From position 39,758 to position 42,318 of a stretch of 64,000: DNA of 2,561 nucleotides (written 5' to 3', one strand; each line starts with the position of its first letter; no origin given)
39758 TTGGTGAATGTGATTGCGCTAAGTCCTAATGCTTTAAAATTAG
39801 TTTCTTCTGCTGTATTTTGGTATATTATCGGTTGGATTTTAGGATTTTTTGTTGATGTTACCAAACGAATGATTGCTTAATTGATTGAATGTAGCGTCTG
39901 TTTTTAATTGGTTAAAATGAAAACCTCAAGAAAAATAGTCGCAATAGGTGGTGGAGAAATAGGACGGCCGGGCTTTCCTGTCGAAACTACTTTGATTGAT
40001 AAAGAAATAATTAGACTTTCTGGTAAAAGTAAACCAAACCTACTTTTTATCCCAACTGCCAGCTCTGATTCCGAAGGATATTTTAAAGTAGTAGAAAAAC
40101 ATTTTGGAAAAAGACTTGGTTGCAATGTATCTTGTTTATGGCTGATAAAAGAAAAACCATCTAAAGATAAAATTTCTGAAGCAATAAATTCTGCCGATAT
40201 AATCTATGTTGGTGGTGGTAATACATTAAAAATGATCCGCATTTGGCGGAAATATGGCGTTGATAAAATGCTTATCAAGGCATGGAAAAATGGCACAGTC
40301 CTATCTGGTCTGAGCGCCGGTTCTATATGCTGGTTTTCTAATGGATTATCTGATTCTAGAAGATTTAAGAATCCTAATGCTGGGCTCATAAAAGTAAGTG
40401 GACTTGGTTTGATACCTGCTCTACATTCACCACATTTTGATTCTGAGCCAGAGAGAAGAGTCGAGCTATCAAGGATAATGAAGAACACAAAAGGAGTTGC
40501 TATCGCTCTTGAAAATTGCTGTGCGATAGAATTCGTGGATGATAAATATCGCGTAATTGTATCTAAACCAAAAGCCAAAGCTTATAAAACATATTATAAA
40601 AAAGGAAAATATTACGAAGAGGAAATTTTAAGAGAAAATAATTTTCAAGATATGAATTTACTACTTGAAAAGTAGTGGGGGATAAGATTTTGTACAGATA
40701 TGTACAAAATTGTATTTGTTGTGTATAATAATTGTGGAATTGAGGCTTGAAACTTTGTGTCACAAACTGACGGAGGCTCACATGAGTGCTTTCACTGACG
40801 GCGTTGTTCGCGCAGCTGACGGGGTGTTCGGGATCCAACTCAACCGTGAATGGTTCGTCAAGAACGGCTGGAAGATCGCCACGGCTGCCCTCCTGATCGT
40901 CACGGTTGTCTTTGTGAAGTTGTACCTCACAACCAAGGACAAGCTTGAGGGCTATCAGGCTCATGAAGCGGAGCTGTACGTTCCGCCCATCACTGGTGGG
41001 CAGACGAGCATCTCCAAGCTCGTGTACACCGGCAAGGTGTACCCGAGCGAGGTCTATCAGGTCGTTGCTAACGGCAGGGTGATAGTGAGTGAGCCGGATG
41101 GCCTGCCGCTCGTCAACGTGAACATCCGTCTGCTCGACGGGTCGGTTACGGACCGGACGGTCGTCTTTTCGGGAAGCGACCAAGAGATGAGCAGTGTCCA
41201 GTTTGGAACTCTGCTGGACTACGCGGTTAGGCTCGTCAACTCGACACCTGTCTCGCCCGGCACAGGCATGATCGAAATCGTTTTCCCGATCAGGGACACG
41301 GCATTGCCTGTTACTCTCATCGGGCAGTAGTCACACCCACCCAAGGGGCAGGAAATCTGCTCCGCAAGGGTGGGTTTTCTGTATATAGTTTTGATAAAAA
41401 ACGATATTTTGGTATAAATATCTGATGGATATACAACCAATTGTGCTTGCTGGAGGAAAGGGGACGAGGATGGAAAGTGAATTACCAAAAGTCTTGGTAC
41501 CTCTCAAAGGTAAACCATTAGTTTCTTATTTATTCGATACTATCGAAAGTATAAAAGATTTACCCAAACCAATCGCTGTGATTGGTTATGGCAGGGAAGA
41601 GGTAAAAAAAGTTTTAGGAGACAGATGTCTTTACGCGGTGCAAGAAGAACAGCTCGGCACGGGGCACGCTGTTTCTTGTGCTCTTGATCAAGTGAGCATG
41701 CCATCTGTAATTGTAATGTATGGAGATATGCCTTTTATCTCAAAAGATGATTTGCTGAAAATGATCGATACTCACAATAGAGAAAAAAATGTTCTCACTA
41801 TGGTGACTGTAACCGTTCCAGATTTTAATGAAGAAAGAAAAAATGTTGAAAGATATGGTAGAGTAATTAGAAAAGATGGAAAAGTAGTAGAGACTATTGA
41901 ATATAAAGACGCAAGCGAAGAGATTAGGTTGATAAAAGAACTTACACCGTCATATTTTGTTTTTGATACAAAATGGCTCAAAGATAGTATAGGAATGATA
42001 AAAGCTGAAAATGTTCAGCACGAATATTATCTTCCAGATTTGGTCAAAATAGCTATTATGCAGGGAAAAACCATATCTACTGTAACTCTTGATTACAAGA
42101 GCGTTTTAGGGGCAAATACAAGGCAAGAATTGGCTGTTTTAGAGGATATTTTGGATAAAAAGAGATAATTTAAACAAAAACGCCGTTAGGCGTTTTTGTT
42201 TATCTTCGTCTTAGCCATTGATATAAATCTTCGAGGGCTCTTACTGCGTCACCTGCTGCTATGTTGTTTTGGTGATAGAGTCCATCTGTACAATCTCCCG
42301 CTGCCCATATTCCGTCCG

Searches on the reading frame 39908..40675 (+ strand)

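Call 75: search_protein_families(library=pfam, proteins=[window:39908-40675:+], max_evalue=0.001)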
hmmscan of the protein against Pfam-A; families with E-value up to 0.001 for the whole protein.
window:39908-40675:+ (255 aa): 1 family
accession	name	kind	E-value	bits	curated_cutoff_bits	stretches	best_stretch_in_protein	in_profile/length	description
PF03575.23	Peptidase_S51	-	5.5e-45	154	23.9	1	27-216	15-205/206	Peptidase family S51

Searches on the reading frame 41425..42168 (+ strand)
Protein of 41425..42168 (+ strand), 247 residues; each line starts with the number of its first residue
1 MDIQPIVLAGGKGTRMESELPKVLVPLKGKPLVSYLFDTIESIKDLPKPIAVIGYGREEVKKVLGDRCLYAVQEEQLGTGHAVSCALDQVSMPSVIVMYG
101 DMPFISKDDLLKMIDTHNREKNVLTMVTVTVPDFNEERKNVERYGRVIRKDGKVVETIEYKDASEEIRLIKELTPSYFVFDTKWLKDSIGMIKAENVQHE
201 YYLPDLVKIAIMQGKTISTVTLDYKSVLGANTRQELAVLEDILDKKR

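Call 75: search_protein_families(library=pfam, proteins=[window:41425-42168:+], max_evalue=0.001)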
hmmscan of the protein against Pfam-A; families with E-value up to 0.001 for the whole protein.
window:41425-42168:+ (247 aa): 5 families
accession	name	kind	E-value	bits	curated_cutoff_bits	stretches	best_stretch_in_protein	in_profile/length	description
PF12804.13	NTP_transf_3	-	1.7e-18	67.7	27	1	6-124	2-119/160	MobA-like NTP transferase domain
PF00483.29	NTP_transferase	-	8.5e-12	45.6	21.2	1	5-216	2-215/245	Nucleotidyl transferase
PF01128.25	IspD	-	2.3e-07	31.2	27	1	6-127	4-128/221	2-C-methyl-D-erythritol 4-phosphate cytidylyltransferase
PF02348.25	CTP_transf_3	-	3.2e-07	30.8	22.6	1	22-153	16-150/217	Cytidylyltransferase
PF01983.22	CofC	-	0.0008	19.1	22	0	20-121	17-117/217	Guanylyl transferase CofC like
